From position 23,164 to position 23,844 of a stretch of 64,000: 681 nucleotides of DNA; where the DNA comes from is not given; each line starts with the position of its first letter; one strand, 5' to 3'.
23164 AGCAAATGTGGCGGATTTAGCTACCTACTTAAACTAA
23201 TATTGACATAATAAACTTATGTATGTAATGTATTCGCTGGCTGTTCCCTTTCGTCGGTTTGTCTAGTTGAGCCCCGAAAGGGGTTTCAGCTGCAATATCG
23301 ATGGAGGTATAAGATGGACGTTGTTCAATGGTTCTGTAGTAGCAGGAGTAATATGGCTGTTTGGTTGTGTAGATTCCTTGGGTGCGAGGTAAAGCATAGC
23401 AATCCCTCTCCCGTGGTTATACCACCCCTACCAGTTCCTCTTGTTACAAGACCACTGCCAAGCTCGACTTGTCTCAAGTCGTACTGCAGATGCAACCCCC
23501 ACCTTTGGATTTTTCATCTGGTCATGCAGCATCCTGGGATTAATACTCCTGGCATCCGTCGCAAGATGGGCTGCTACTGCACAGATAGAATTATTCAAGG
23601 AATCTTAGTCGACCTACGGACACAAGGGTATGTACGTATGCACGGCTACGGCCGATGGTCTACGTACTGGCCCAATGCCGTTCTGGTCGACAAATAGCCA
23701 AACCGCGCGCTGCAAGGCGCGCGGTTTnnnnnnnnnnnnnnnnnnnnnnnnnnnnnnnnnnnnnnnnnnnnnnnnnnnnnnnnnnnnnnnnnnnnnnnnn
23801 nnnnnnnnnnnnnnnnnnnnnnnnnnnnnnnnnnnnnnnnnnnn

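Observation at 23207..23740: ~500-nt ORF-poor stretch bracketed by a consensus-like promoter and a strong terminator: candidate large noncoding RNA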

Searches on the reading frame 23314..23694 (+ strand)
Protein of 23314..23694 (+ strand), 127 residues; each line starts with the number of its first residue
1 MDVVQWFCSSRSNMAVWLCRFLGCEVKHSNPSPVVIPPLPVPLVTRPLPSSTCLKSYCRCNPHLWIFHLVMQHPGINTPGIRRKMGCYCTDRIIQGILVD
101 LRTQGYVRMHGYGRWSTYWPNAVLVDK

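Call 8: search_protein_families(library=pfam, proteins=[window:23314-23694:+], max_evalue=0.1)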
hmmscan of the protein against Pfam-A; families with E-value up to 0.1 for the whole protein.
window:23314-23694:+ (127 aa): 0 families

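Call 9: find_homologous_proteins(query=window:23314-23694:+, max_evalue=1)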
Query window:23314-23694:+: 2 candidates shared short words with the query, none scored E <= 1.

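Call 17: find_related_loci(query=window:23314-23694:+, collection=viral_contigs, flank=5000)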
Query window:23314-23694:+ (127 aa) in viral_contigs; peptide patterns used: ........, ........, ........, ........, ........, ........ (x = any residue, [..] = any of these).
4 stretches matched a pattern, but none encodes a relative of the query by tblastn (E <= 1e-3).

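Call 27: search_protein_families(library=padloc, proteins=[window:23314-23694:+], max_evalue=0.01)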
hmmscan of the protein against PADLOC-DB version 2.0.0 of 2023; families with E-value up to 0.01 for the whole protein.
window:23314-23694:+ (127 aa): 0 families

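Call 28: search_protein_families(library=ncbifam, proteins=[window:23314-23694:+], max_evalue=0.01)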
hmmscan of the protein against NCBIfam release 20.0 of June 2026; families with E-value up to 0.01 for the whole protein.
window:23314-23694:+ (127 aa): 0 families

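Call 29: search_protein_representatives(protein=window:23314-23694:+)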
Query: 127 residues. Proteins with E-value up to 0.001 (for the whole library): 6; up to 1e-10: 2; up to 1e-30: 0. The best 6 are listed.
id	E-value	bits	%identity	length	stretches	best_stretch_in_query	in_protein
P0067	3.9e-27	111.2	51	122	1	25-121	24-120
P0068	7.7e-18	81.0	38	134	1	1-123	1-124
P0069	3.5e-06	43.2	41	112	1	29-118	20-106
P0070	8.7e-05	38.7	29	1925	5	6-56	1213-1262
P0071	4.1e-04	36.5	46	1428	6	85-102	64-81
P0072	8.5e-04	35.5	33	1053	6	4-51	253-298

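Call 31: find_encoding_contigs(protein=P0067, flank=10000)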
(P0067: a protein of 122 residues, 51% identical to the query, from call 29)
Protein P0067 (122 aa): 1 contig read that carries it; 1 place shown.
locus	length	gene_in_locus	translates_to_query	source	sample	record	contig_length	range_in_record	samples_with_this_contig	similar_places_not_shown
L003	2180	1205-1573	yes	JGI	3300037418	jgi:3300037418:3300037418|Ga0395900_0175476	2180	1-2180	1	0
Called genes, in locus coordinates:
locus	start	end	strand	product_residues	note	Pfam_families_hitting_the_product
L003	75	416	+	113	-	PF12587:DUF3761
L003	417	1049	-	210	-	PF04471:Mrr_cat, PF13156:Mrr_cat_2 (faint), PF22722:NA-iREase1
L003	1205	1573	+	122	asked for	-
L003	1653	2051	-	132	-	PF00293:NUDIX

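Call 32: find_encoding_contigs(protein=P0068, flank=10000)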
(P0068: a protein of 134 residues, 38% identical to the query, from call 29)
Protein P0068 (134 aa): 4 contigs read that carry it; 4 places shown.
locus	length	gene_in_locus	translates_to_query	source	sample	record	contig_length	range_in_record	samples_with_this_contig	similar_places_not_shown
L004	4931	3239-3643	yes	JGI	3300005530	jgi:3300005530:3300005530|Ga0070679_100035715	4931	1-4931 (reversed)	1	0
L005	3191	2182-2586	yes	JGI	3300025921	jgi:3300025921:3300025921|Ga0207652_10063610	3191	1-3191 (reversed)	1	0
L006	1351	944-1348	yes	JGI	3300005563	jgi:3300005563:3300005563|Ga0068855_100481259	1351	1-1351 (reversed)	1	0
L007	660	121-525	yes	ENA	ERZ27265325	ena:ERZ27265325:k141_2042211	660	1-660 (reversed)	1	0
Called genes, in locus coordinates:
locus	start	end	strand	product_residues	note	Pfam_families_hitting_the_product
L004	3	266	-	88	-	?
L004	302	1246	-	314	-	PF01471:PG_binding_1 (weak)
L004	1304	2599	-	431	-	-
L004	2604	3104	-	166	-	PF12587:DUF3761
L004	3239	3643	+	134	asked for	-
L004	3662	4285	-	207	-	PF00657:Lipase_GDSL, PF13472:Lipase_GDSL_2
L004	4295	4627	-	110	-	PF06305:LapA_dom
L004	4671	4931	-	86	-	?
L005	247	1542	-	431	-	-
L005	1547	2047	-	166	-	PF12587:DUF3761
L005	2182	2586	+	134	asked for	-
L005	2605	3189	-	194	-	PF00657:Lipase_GDSL, PF13472:Lipase_GDSL_2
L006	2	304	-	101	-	?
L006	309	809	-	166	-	PF12587:DUF3761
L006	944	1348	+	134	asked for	-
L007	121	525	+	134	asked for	-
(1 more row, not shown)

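Call 33: find_encoding_contigs(protein=P0069, flank=10000)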
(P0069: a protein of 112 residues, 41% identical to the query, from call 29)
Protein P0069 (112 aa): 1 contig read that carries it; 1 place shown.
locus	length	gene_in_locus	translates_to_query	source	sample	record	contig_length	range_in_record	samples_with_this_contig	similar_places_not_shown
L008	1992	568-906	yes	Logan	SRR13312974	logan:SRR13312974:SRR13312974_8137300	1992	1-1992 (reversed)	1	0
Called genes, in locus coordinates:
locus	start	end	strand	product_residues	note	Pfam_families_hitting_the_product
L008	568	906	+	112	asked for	-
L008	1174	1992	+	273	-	?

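Call 42: find_related_loci(query=A1, collection=genome_contigs, flank=3000)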
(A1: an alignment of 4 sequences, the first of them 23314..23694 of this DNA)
Query A1 (127 aa) in genome_contigs; peptide patterns used: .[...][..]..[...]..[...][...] (x = any residue, [..] = any of these).
28 stretches matched a pattern; 1 encode a relative of the query (tblastn E <= 1e-3); 1 distinct loci.
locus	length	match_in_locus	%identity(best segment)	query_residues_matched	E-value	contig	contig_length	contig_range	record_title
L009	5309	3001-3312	33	10-118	1e-11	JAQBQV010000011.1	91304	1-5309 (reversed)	MAG: Parcubacteria group bacterium isolate RYN_382 scaffold_62575, whole genome shotgun sequence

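Call 46: find_homologous_proteins(query=A1, max_evalue=0.001)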
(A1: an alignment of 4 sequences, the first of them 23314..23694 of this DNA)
Query A1 (4 sequences) (127 aa, profile of the alignment): 3 proteins with E <= 0.001 among 734 candidates.
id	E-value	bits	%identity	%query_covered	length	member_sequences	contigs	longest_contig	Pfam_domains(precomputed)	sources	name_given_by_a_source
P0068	1.7e-54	201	38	100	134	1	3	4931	-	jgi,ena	-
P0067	5.9e-53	196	45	95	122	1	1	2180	-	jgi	jgi:hypothetical protein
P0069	9.5e-39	150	33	86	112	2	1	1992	-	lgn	-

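Call 47: find_related_loci(query=A1, collection=viral_contigs, flank=3000)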
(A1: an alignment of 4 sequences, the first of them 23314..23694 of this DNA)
Query A1 (127 aa) in viral_contigs; peptide patterns used: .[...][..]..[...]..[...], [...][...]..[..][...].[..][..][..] (x = any residue, [..] = any of these).
65 stretches matched a pattern, but none encodes a relative of the query by tblastn (E <= 1e-3).

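Call 52: search_solved_structures(query=A1, max_evalue=10, show_alignments=2)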
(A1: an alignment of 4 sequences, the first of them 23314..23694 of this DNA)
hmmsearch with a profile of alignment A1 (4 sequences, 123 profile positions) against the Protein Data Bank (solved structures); distinct sequences matched with E-value up to 10: 2.
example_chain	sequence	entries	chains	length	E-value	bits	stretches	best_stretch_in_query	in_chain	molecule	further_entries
1p6r_A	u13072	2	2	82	0.0057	19.9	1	60-120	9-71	Penicillinase repressor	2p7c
1mkm_A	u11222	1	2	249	0.5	13.6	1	61-114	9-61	IclR transcriptional regulator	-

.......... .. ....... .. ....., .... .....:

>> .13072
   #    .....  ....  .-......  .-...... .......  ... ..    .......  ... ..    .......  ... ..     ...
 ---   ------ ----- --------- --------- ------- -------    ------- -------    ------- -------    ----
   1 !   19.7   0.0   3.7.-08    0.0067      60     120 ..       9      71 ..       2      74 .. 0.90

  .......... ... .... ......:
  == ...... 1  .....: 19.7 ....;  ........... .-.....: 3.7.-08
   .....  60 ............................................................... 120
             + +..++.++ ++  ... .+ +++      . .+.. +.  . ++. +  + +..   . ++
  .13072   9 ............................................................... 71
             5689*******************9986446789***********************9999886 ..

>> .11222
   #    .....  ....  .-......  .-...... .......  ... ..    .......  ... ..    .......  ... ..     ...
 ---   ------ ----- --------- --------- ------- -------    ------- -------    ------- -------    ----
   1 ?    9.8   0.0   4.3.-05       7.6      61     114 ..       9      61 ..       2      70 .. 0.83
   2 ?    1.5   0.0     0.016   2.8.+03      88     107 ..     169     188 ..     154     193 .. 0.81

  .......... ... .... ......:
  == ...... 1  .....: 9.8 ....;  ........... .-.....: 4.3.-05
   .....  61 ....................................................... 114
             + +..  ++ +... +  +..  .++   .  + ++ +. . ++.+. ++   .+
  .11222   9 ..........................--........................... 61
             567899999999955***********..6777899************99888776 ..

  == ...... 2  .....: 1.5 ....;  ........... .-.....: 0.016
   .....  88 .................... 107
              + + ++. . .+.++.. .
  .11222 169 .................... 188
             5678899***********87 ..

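Call 53: search_protein_families(library=pfam, alignment_id=A1, max_evalue=10)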
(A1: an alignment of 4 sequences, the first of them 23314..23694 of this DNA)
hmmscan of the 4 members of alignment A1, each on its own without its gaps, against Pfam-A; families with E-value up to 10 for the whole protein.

A. member 1, window:23314-23694:+ (127 aa): 0 families

B. families by the number of members that match (of 4 scanned): 9 families
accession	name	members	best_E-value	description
PF08220.18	HTH_DeoR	1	0.007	DeoR-like helix-turn-helix domain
PF13463.12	HTH_27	1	0.017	Winged helix DNA-binding domain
PF22168.2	DIP2311-like_C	1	0.019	Transcriptional regulator DIP2311-like, C-terminal domain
PF01726.22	LexA_DNA_bind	1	0.023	LexA DNA binding domain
PF25213.1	HVO_A0261_N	1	0.053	HVO_A0261 N-terminal domain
PF24741.1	AlkZ-rel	1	0.054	AlkZ related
PF13011.12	LZ_Tnp_IS481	1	0.17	leucine-zipper of insertion element IS481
PF05830.17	NodZ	1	0.23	Nodulation protein Z (NodZ)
PF19131.5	DUF5814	1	0.28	Family of unknown function (DUF5814)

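Call 58: predict_structure(alignment_id=A1)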
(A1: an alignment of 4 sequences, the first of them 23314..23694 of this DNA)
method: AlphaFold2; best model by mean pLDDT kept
length: 127 residues; sequences in the alignment: 4
mean_pLDDT: 66.8   pTM: 0.52
mean pLDDT of the five models: 66.8, 66.1, 65.6, 64.1, 61.9
residues with pLDDT >= 90: 33; 70-90: 29; 50-70: 17; < 50: 48
segments of 3 or more residues with pLDDT < 50: 1-13, 23-40, 44-57
pLDDT, mean of each block of 10 residues (from residue 1): 42 51 43 43 45 48 88 92 83 90 90 88 62
secondary structure, 60 per line:
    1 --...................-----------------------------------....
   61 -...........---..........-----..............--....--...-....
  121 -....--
elements in order: H3-21 H57-60 H62-72 H78-85 H91-104 E107-110 E117-120 H122-125

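Call 63: fold_search(model_id=the predicted structure, library=pdb)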
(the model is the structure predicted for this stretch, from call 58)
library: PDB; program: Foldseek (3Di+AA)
matches with E <= 10: 1337; with E <= 0.001: 0
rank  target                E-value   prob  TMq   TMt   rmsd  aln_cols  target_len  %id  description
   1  6j05_A                5.6e-03  1.00  0.46  0.56   5.1        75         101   23  Structures of two ArsR As(III)-responsive repressors: implications for the mechanism of derepression (released 2019-07-03)
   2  6j05_B                7.2e-03  1.00  0.45  0.61   5.2        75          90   23  Structures of two ArsR As(III)-responsive repressors: implications for the mechanism of derepression (released 2019-07-03)
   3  4zzl_B                9.8e-03  1.00  0.44  0.42   5.5        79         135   15  MexR R21W derepressor mutant causing multidrug resistance in P. aeruginosa by mexAB-oprM efflux pump expression (released 2016-07-27)
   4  1lnw_G                9.8e-03  1.00  0.43  0.41   5.1        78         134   17  CRYSTAL STRUCTURE OF THE MEXR REPRESSOR OF THE MEXAB-OPRM MULTIDRUG EFFLUX OPERON OF PSEUDOMONAS AERUGINOSA (released 2002-09-11)
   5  4zzl_A                1.0e-02  1.00  0.44  0.38  11.0       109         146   11  MexR R21W derepressor mutant causing multidrug resistance in P. aeruginosa by mexAB-oprM efflux pump expression (released 2016-07-27)
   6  1lnw_A                1.2e-02  1.00  0.45  0.41   5.2        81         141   16  CRYSTAL STRUCTURE OF THE MEXR REPRESSOR OF THE MEXAB-OPRM MULTIDRUG EFFLUX OPERON OF PSEUDOMONAS AERUGINOSA (released 2002-09-11)
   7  1okr_B                1.4e-02  1.00  0.43  0.45   2.9        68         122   10  Three-dimensional structure of S.aureus methicillin-resistance regulating transcriptional repressor MecI. (released 2003-10-09)
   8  8xzu                  1.5e-02  1.00  0.43  0.42   4.6        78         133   14  HosA transcriptional regulator from enteropathogenic Escherichia coli O127:H6 (strain E2348/69) bound with 4-hydroxy ben (released 2024-08-28)
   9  1p6r_MODEL_1_A        1.7e-02  1.00  0.43  0.64   2.7        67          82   25  Solution structure of the DNA binding domain of the repressor BlaI. (released 2003-12-09)
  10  4fht_A                1.8e-02  1.00  0.45  0.41   2.1        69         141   14  Crystal Structure of the PcaV transcriptional regulator from Streptomyces coelicolor in complex with its natural ligan (released 2013-04-24)
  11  5hli_B                2.2e-02  1.00  0.43  0.40   5.1        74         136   11  Structure of Disulfide formed AbfR (released 2017-01-25)
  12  1sfx_A                2.4e-02  1.00  0.41  0.47   3.0        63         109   21  X-ray crystal structure of putative HTH transcription regulator from Archaeoglobus fulgidus (released 2004-08-03)
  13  1sd7_B                2.4e-02  1.00  0.44  0.47   2.8        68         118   10  Crystal Structure of a SeMet derivative of MecI at 2.65 A (released 2004-02-24)
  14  1sax_A                2.4e-02  1.00  0.44  0.46   2.7        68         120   10  Three-dimensional structure of s.aureus methicillin-resistance regulating transcriptional repressor meci in complex wi (released 2004-04-27)
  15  5hli_A                2.4e-02  1.00  0.43  0.38   5.1        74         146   11  Structure of Disulfide formed AbfR (released 2017-01-25)
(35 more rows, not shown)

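Call 83: search_protein_families(library=phrogs, alignment_id=A1, max_evalue=0.01)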
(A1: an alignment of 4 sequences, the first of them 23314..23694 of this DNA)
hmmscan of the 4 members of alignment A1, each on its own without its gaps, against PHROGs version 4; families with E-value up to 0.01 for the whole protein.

A. member 1, window:23314-23694:+ (127 aa): 0 families

B. families by the number of members that match (of 4 scanned): 3 families
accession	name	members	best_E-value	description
phrog_12156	-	1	6.2e-05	DNA helicase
phrog_13105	-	1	0.0027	-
phrog_1368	-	1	0.004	transcriptional regulator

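Call 84: list_cluster_members(proteins=[P0067, P0068, P0069, window:23314-23694:+])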
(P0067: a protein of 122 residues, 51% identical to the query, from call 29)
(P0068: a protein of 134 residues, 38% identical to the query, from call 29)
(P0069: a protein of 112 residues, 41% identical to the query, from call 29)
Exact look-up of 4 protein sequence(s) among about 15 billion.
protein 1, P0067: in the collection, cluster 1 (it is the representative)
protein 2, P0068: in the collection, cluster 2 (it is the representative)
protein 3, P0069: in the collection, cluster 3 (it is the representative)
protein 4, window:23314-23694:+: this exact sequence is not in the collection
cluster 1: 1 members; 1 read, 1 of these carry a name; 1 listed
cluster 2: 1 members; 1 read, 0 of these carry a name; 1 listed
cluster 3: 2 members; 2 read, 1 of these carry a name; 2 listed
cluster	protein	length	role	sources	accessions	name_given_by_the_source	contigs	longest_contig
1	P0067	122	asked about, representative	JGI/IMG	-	hypothetical protein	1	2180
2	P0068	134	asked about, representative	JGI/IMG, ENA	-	-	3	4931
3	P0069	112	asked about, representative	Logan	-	-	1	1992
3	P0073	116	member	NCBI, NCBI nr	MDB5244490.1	MAG: hypothetical protein JWN18_360 [Parcubacteria group bacterium] | hypothetical protein [Parcubacteria group bacterium]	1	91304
